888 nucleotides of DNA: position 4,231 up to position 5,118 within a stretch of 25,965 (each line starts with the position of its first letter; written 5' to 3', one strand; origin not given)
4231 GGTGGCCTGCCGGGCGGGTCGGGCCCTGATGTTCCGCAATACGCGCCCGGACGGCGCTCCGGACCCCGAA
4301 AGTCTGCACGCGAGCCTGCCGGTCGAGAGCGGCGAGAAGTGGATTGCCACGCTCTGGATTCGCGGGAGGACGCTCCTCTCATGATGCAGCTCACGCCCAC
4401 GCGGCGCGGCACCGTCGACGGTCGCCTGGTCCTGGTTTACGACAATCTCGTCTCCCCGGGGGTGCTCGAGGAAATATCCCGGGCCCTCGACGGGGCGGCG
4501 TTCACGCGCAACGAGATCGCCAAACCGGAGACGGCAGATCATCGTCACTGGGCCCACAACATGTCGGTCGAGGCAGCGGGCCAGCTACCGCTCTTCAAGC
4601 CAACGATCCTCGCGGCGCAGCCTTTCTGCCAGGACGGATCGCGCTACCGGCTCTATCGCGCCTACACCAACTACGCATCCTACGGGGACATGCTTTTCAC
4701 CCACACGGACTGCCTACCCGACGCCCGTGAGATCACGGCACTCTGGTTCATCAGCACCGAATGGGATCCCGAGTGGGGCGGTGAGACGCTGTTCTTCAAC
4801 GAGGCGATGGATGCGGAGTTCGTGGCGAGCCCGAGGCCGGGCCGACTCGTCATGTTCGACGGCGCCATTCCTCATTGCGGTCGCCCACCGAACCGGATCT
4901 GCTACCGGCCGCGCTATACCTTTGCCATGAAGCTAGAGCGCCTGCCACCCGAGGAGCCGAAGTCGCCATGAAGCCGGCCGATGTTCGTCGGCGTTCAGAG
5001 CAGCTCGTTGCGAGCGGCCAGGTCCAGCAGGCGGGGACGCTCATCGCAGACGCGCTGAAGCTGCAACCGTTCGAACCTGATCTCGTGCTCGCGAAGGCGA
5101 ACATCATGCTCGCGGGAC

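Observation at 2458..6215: Operon of four different 2OG-Fe(II) oxygenases, two fused to Sel1/TPR scaffolds, followed by a YihY/BrkB membrane protein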

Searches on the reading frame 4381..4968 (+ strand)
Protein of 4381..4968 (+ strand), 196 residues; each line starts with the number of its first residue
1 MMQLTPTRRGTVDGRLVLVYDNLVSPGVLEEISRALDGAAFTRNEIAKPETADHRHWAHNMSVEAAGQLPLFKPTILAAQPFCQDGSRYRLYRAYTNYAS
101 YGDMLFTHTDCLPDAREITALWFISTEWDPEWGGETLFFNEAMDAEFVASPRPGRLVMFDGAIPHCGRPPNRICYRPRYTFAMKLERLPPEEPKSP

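Call 7: search_protein_families(library=pfam, proteins=[window:4381-4968:+], max_evalue=0.01)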
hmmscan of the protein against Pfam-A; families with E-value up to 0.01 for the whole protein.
window:4381-4968:+ (196 aa): 2 families
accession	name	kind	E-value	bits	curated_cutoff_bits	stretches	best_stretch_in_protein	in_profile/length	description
PF13640.12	2OG-FeII_Oxy_3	-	2.5e-10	41.6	27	1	98-181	3-93/98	2OG-Fe(II) oxygenase superfamily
PF13661.12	2OG-FeII_Oxy_4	-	2e-05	25.4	27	1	100-160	7-71/98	2OG-Fe(II) oxygenase superfamily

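Call 8: search_protein_families(library=ncbifam, proteins=[window:4381-4968:+], max_evalue=0.01)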
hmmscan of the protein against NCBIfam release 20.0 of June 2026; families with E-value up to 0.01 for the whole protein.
window:4381-4968:+ (196 aa): 1 family
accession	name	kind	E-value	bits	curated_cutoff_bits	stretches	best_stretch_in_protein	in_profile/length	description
NF052475.1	2OG-Fe_FlmC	exception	1e-33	116.9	240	1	8-186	3-179/181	FlmC family 2OG-Fe(II) oxygenase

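Call 13: find_encoding_contigs(protein=window:4381-4968:+, flank=10000, max_places=6)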
Protein window:4381-4968:+ (196 aa): 1 contig read that carries it; 1 place shown.
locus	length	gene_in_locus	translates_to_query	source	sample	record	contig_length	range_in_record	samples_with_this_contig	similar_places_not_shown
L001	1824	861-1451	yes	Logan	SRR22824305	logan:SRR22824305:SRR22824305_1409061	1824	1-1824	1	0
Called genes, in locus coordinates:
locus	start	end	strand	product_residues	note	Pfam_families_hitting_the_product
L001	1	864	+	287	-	?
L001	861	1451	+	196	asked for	PF13640:2OG-FeII_Oxy_3, PF13661:2OG-FeII_Oxy_4 (faint)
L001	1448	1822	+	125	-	?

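Call 14: find_homologous_proteins(query=window:4381-4968:+, max_evalue=0.00001)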
Query window:4381-4968:+ (196 aa): 748 proteins with E <= 0.00001 among 829 candidates; the best 120 are listed.
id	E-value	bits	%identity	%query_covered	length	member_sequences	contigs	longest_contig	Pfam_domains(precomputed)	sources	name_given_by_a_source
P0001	7.6e-134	462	100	100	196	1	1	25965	PF13640.13,PF13661.13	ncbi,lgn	ncbi:MAG: 2OG-Fe(II) oxygenase [Pseudomonadota bacterium]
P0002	2.6e-96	339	75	95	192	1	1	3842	PF13640.13,PF13661.13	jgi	jgi:Rps23 Pro-64 3,4-dihydroxylase Tpa1-like proline 4-hydroxylase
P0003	1.0e-95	337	74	93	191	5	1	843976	PF13640.13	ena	-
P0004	4.7e-94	332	73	97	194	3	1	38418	PF13640.13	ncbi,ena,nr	ncbi:MAG: 2OG-Fe(II) oxygenase [Xanthomonadales bacterium]|nr:2OG-Fe(II) oxygenase [Xanthomonadales 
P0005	7.0e-91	322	70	95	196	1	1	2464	PF13640.13,PF13661.13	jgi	-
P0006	1.5e-86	307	69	94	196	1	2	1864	PF13640.13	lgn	-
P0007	1.4e-85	304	67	95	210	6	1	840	PF13640.13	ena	-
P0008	7.8e-85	302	67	95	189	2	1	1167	PF13640.13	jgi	-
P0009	7.9e-85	302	66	94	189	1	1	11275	PF13640.13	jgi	-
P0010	1.4e-83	298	65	95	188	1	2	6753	PF13640.13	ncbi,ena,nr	ncbi:MAG: 2OG-Fe(II) oxygenase [Gammaproteobacteria bacterium]|nr:2OG-Fe(II) oxygenase [Gammaproteob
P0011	3.1e-82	293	64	94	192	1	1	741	PF13640.13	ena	-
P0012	5.3e-82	293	66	94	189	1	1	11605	PF13640.13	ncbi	-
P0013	1.2e-80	288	65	97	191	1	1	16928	PF13640.13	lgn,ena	-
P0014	1.6e-79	285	61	95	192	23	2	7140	PF13640.13,PF13661.13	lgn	-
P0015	5.0e-79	283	63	92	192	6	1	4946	PF13640.13,PF13661.13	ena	-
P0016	1.1e-78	282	60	96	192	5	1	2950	PF13640.13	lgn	-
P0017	2.8e-78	280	64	92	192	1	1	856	PF13640.13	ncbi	-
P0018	6.5e-78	279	63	92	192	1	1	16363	PF13640.13,PF13661.13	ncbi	-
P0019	1.2e-77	278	61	95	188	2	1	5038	PF13640.13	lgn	-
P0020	2.1e-77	278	63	94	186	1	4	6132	PF13640.13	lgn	-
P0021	8.6e-77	276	63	93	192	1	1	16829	PF13640.13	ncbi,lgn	ncbi:MAG: 2OG-Fe(II) oxygenase [Pseudomonadota bacterium]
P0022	2.1e-76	274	60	95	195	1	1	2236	PF13640.13,PF13661.13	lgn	-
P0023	4.9e-76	273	61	92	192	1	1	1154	PF13640.13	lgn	-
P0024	6.1e-76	273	63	92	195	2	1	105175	PF13640.13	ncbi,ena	-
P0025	6.5e-76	273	61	95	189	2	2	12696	PF13640.13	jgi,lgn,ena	-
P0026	7.7e-76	273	62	92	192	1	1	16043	PF13640.13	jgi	jgi:Rps23 Pro-64 3,4-dihydroxylase Tpa1-like proline 4-hydroxylase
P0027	5.6e-75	270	59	93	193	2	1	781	PF13640.13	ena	-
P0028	1.4e-74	268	62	93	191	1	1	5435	PF13640.13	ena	-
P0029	4.2e-74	267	62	93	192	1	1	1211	PF13640.13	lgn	-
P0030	1.2e-73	265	59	96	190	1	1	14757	PF13640.13,PF13661.13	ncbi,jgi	-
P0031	1.2e-73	265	61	95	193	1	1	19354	PF13640.13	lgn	-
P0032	1.4e-73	265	62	92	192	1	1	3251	PF13640.13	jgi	jgi:hypothetical protein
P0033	1.4e-73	265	56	95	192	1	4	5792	PF13640.13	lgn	-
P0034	2.0e-73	265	60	94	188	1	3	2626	PF13640.13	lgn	-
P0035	3.3e-73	264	62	94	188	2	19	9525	PF13640.13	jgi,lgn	jgi:hypothetical protein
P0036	6.7e-73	263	60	95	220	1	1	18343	PF13640.13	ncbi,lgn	-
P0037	7.3e-73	263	60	91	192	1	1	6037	PF13640.13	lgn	-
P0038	8.6e-73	263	62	93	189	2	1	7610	PF13640.13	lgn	-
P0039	9.3e-73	262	61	95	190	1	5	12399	PF13640.13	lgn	-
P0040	2.0e-72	261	63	92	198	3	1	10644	PF13640.13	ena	-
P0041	2.1e-72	261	61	95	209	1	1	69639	PF13640.13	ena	-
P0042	2.2e-72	261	59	94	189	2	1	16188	PF13640.13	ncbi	ncbi:MAG: 2OG-Fe(II) oxygenase [Gammaproteobacteria bacterium]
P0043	3.1e-72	261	61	95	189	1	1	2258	PF13640.13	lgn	-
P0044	3.2e-72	261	60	95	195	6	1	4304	PF13640.13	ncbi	ncbi:MAG: 2OG-Fe(II) oxygenase [Pseudomonadota bacterium]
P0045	4.4e-72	260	60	94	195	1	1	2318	PF13640.13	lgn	-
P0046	7.0e-72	260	59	93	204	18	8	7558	PF13640.13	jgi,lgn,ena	jgi:SM-20-related protein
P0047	7.1e-72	260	62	93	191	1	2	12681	PF13640.13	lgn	-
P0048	7.8e-72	259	60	95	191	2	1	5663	PF13640.13,PF13661.13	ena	-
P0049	9.2e-72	259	60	94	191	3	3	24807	PF13640.13,PF13661.13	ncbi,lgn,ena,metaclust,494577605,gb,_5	metaclust:\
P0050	9.8e-72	259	60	93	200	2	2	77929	PF13640.13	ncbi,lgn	ncbi:MAG: 2OG-Fe(II) oxygenase [Lysobacterales bacterium]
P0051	1.0e-71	259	60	94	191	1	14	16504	PF13640.13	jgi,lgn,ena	-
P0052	1.3e-71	259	60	92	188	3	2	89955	PF13640.13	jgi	jgi:SM-20-related protein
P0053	1.3e-71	259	60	95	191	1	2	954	PF13640.13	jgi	jgi:hypothetical protein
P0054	1.5e-71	258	60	95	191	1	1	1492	PF13640.13,PF13661.13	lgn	-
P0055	2.0e-71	258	60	95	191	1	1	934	PF13640.13,PF13661.13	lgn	-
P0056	3.1e-71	257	59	92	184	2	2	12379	PF13640.13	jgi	jgi:SM-20-related protein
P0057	4.9e-71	257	59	92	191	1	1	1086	PF13640.13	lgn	-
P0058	5.8e-71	257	58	95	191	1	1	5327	PF13640.13,PF13661.13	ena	-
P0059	5.9e-71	257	63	93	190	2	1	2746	PF13640.13,PF13661.13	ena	-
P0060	6.5e-71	256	58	94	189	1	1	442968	PF13640.13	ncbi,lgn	ncbi:MAG: 2OG-Fe(II) oxygenase [Gammaproteobacteria bacterium]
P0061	8.8e-71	256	60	94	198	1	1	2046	PF13640.13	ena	-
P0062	1.4e-70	255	58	94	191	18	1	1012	PF13640.13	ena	-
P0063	1.7e-70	255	61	93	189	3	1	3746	PF13640.13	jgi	jgi:SM-20-related protein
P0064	2.5e-70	255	58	96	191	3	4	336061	PF13640.13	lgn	-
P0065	2.5e-70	255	61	95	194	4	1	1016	PF13640.13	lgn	-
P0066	3.3e-70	254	59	93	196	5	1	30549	PF13640.13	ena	-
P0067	4.0e-70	254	59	94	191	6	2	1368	PF13640.13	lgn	-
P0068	4.1e-70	254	59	95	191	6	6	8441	PF13640.13,PF13661.13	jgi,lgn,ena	jgi:SM-20-related protein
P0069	4.2e-70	254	59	93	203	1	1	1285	PF13640.13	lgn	-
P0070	4.4e-70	254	58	94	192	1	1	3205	PF13640.13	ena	-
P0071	4.8e-70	254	56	96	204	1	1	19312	PF13640.13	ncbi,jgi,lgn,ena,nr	ncbi:MAG TPA: 2OG-Fe(II) oxygenase [Steroidobacteraceae bacterium]|nr:2OG-Fe(II) oxygenase [Steroido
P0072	5.8e-70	253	56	96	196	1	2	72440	PF13640.13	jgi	jgi:SM-20-related protein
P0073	6.2e-70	253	58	93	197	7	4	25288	PF13640.13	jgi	jgi:hypothetical protein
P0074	8.6e-70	253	59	93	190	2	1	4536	PF13640.13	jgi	jgi:SM-20-related protein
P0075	9.2e-70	253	62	91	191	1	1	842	PF13640.13,PF13661.13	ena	-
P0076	9.9e-70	253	60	93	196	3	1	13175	PF13640.13,PF13661.13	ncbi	-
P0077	1.3e-69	252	58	96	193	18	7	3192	PF13640.13,PF13661.13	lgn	-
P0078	1.5e-69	252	60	93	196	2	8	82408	PF13640.13,PF13661.13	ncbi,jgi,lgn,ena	ncbi:MAG: 2OG-Fe(II) oxygenase [Pseudomonadota bacterium]|jgi:SM-20-related protein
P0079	1.5e-69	252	58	96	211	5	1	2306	PF13640.13,PF13661.13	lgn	-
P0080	1.6e-69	252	56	93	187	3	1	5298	PF13640.13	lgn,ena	-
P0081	1.6e-69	252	61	93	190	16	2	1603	PF13640.13,PF13661.13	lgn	-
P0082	1.6e-69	252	59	95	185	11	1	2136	PF13640.13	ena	-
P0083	1.6e-69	252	59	92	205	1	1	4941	PF13640.13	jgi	jgi:SM-20-related protein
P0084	1.8e-69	252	60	93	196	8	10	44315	PF13640.13,PF13661.13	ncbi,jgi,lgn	jgi:SM-20-related protein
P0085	2.0e-69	252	60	94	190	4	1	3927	PF13640.13,PF13661.13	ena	-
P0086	2.4e-69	251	58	95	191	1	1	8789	PF13640.13,PF13661.13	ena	-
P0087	2.9e-69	251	58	94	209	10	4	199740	PF13640.13,PF13661.13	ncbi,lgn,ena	-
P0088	3.3e-69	251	58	95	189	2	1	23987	PF13640.13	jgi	jgi:hypothetical protein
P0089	4.5e-69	250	55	93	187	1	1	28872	PF13640.13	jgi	jgi:SM-20-related protein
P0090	5.5e-69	250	54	95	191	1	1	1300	PF13640.13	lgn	-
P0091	7.2e-69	250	61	95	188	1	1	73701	PF13640.13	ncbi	-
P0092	7.7e-69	250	57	93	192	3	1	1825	PF13640.13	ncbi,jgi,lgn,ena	jgi:hypothetical protein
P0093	8.0e-69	250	57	93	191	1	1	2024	PF13640.13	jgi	jgi:SM-20-related protein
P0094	8.5e-69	250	60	93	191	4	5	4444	PF13640.13,PF13661.13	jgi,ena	-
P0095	9.3e-69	249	58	96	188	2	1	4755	PF13640.13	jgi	jgi:hypothetical protein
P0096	1.0e-68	249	60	93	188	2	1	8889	PF13640.13,PF13661.13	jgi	jgi:hypothetical protein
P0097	1.3e-68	249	59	92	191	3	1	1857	PF13640.13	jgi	jgi:SM-20-related protein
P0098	1.3e-68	249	58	96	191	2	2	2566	PF13640.13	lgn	-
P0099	1.5e-68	249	61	92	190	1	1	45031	PF13640.13,PF13661.13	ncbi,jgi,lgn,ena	-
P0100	1.5e-68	249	60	96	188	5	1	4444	PF13640.13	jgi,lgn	jgi:hypothetical protein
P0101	1.8e-68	248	58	94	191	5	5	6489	PF13640.13,PF13661.13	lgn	-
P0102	2.1e-68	248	58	96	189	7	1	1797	PF13640.13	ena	-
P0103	2.1e-68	248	58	93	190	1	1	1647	PF13640.13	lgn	-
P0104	2.3e-68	248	57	96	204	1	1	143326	PF13640.13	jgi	jgi:SM-20-related protein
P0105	2.4e-68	248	57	94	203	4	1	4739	PF13640.13,PF13661.13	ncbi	-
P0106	2.7e-68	248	59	95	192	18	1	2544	PF13640.13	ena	-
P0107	3.0e-68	248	56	95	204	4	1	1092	PF13640.13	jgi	jgi:hypothetical protein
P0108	4.2e-68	247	56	94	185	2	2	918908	PF13640.13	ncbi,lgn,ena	-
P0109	6.1e-68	247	57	93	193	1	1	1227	PF13640.13,PF13661.13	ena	-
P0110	6.5e-68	247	59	94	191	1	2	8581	PF13640.13,PF13661.13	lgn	-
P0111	7.2e-68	246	57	94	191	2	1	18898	PF13640.13,PF13661.13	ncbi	-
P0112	7.9e-68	246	57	94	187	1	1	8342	PF13640.13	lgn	-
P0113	8.8e-68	246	56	95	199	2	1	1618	PF13640.13,PF13661.13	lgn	-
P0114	9.3e-68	246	60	93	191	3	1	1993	PF13640.13,PF13661.13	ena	-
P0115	1.0e-67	246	57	93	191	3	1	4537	PF13640.13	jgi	jgi:hypothetical protein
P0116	1.1e-67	246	60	93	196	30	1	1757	PF13640.13,PF13661.13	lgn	-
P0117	1.2e-67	246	56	93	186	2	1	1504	PF13640.13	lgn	-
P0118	1.2e-67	246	58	93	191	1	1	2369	PF13640.13,PF13661.13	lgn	-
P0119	1.2e-67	246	57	93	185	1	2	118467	PF13640.13,PF13661.13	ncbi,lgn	ncbi:MAG: 2OG-Fe(II) oxygenase [Gammaproteobacteria bacterium]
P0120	1.4e-67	246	58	93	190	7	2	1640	PF13640.13,PF13661.13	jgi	-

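Call 15: find_encoding_contigs(protein=P0003, flank=8000, max_places=2)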
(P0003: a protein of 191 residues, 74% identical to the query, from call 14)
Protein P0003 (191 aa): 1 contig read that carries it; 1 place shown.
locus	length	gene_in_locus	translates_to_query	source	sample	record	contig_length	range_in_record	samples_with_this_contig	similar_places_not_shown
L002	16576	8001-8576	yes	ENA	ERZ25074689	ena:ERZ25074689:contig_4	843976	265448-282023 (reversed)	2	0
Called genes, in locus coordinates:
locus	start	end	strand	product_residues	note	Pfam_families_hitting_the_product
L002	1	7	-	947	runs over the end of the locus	PF07715:Plug, PF00593:TonB_dep_Rec_b-barrel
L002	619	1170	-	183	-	PF06853:DUF1249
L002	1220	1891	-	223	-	PF13358:DDE_3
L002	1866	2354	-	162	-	PF13551:HTH_29 (weak), PF13565:HTH_32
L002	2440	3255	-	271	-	PF03618:Kinase-PPPase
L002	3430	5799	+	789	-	PF01326:PPDK_N, PF00391:PEP-utilizers, PF02896:PEP-utilizers_C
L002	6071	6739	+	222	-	PF13759:2OG-FeII_Oxy_5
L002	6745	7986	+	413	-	PF13640:2OG-FeII_Oxy_3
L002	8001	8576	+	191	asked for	PF13640:2OG-FeII_Oxy_3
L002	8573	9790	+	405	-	PF13174:TPR_6 (faint), PF13414:TPR_11 (faint), PF14559:TPR_19, PF25063:ARM_TT21_C, PF00515:TPR_1 (weak), PF07719:TPR_2 (weak), PF13181:TPR_8 (weak), PF13432:TPR_16 (weak), +6 more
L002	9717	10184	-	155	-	PF01641:SelR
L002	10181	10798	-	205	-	PF01625:PMSR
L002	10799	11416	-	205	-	PF00072:Response_reg, PF00196:GerE, PF04545:Sigma70_r4 (weak), PF08281:Sigma70_r4_2 (weak)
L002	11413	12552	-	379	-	PF07730:HisKA_3, PF02518:HATPase_c (weak)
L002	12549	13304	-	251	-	PF01061:ABC2_membrane, PF12698:ABC2_membrane_3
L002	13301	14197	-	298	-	PF00005:ABC_tran, PF13304:AAA_21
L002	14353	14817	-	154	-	PF01047:MarR, PF12802:MarR_2, PF13463:HTH_27 (weak), PF25212:HVO_A0114 (weak)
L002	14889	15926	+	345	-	PF14696:Glyoxalase_5, PF00903:Glyoxalase, PF13669:Glyoxalase_4 (weak)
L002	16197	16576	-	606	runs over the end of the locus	PF02543:Carbam_trans_N, PF16861:Carbam_trans_C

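Call 16: find_encoding_contigs(protein=P0060, flank=8000, max_places=2)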
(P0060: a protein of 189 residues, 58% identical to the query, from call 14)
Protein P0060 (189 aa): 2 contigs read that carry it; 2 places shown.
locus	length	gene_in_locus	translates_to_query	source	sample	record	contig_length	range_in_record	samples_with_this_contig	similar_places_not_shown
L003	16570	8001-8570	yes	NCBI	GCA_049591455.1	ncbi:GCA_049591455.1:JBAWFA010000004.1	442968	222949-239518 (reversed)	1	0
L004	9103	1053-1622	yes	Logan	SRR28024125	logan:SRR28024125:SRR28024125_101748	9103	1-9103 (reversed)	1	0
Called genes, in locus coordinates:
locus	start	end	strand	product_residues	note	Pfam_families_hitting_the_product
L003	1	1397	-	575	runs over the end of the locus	PF00515:TPR_1 (faint), PF13424:TPR_12 (weak), PF14559:TPR_19 (weak), PF13432:TPR_16 (weak), PF14559:TPR_19 (weak), PF07719:TPR_2 (weak), PF00685:Sulfotransfer_1, PF13469:Sulfotransfer_3, +6 more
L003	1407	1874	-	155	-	PF07179:SseB (weak)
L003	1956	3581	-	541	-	PF00515:TPR_1 (faint), PF07719:TPR_2 (faint), PF13181:TPR_8 (faint), PF13424:TPR_12 (faint), PF13176:TPR_7 (faint), PF14559:TPR_19 (weak), PF00685:Sulfotransfer_1 (weak), PF13469:Sulfotransfer_3, +5 more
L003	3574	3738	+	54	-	-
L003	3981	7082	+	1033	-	PF07715:Plug, PF00593:TonB_dep_Rec_b-barrel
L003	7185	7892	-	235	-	PF13759:2OG-FeII_Oxy_5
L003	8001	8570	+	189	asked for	PF13640:2OG-FeII_Oxy_3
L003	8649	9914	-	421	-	PF00515:TPR_1 (faint), PF07719:TPR_2 (faint), PF13181:TPR_8 (faint), PF13414:TPR_11 (faint), PF13428:TPR_14 (faint), PF14559:TPR_19 (faint), PF13432:TPR_16 (weak), PF05118:Asp_Arg_Hydrox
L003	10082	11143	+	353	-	-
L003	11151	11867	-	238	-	PF10637:Ofd1_CTDD, PF13640:2OG-FeII_Oxy_3, PF13661:2OG-FeII_Oxy_4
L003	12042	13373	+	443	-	PF23310:TPR_27 (faint), PF08238:Sel1 (weak), PF13640:2OG-FeII_Oxy_3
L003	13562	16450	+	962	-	PF16078:2-oxogl_dehyd_N, PF00676:E1_dh, PF02779:Transket_pyr, PF16870:OxoGdeHyase_C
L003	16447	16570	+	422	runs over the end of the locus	PF00364:Biotin_lipoyl, PF02817:E3_binding, PF00198:2-oxoacid_dh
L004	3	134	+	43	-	?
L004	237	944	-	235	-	PF13759:2OG-FeII_Oxy_5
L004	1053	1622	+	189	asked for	PF13640:2OG-FeII_Oxy_3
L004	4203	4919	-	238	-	PF10637:Ofd1_CTDD, PF13640:2OG-FeII_Oxy_3, PF13661:2OG-FeII_Oxy_4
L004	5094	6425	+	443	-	PF23310:TPR_27 (faint), PF08238:Sel1 (weak), PF13640:2OG-FeII_Oxy_3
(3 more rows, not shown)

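Call 17: find_encoding_contigs(protein=P0108, flank=8000, max_places=2)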
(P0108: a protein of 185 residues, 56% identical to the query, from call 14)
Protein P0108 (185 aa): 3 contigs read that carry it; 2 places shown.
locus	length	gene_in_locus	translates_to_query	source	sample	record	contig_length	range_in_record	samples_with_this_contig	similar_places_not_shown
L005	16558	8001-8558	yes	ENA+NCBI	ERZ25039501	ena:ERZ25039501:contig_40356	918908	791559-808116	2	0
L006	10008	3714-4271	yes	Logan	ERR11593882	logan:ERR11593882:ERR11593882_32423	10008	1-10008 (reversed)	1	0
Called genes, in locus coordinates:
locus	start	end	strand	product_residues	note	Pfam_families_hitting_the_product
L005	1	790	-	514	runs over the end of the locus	PF00515:TPR_1 (faint), PF03704:BTAD (faint), PF07719:TPR_2 (faint), PF14559:TPR_19, PF13414:TPR_11 (weak), PF13432:TPR_16 (weak), PF00685:Sulfotransfer_1, PF13469:Sulfotransfer_3, +10 more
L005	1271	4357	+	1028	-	PF07715:Plug, PF00593:TonB_dep_Rec_b-barrel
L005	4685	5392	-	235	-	PF13759:2OG-FeII_Oxy_5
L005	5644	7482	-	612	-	PF05118:Asp_Arg_Hydrox, PF00685:Sulfotransfer_1 (weak), PF13469:Sulfotransfer_3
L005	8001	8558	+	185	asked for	PF13640:2OG-FeII_Oxy_3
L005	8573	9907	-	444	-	PF00515:TPR_1 (faint), PF07719:TPR_2 (faint), PF13428:TPR_14 (faint), PF05118:Asp_Arg_Hydrox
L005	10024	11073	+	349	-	-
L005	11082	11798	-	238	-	PF10637:Ofd1_CTDD, PF13640:2OG-FeII_Oxy_3, PF13661:2OG-FeII_Oxy_4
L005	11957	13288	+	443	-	PF23310:TPR_27 (weak), PF08238:Sel1 (weak), PF13640:2OG-FeII_Oxy_3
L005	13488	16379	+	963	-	PF16078:2-oxogl_dehyd_N, PF00676:E1_dh, PF02779:Transket_pyr, PF16870:OxoGdeHyase_C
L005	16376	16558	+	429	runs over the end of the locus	PF00364:Biotin_lipoyl, PF25917:BSH_RND (weak), PF25919:BSH_CusB (faint), PF02817:E3_binding, PF00198:2-oxoacid_dh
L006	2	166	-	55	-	?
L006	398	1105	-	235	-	PF13759:2OG-FeII_Oxy_5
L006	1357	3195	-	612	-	PF05118:Asp_Arg_Hydrox, PF00685:Sulfotransfer_1 (weak), PF13469:Sulfotransfer_3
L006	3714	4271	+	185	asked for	PF13640:2OG-FeII_Oxy_3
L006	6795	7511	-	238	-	PF10637:Ofd1_CTDD, PF13640:2OG-FeII_Oxy_3, PF13661:2OG-FeII_Oxy_4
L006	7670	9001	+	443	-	PF23310:TPR_27 (weak), PF08238:Sel1 (weak), PF13640:2OG-FeII_Oxy_3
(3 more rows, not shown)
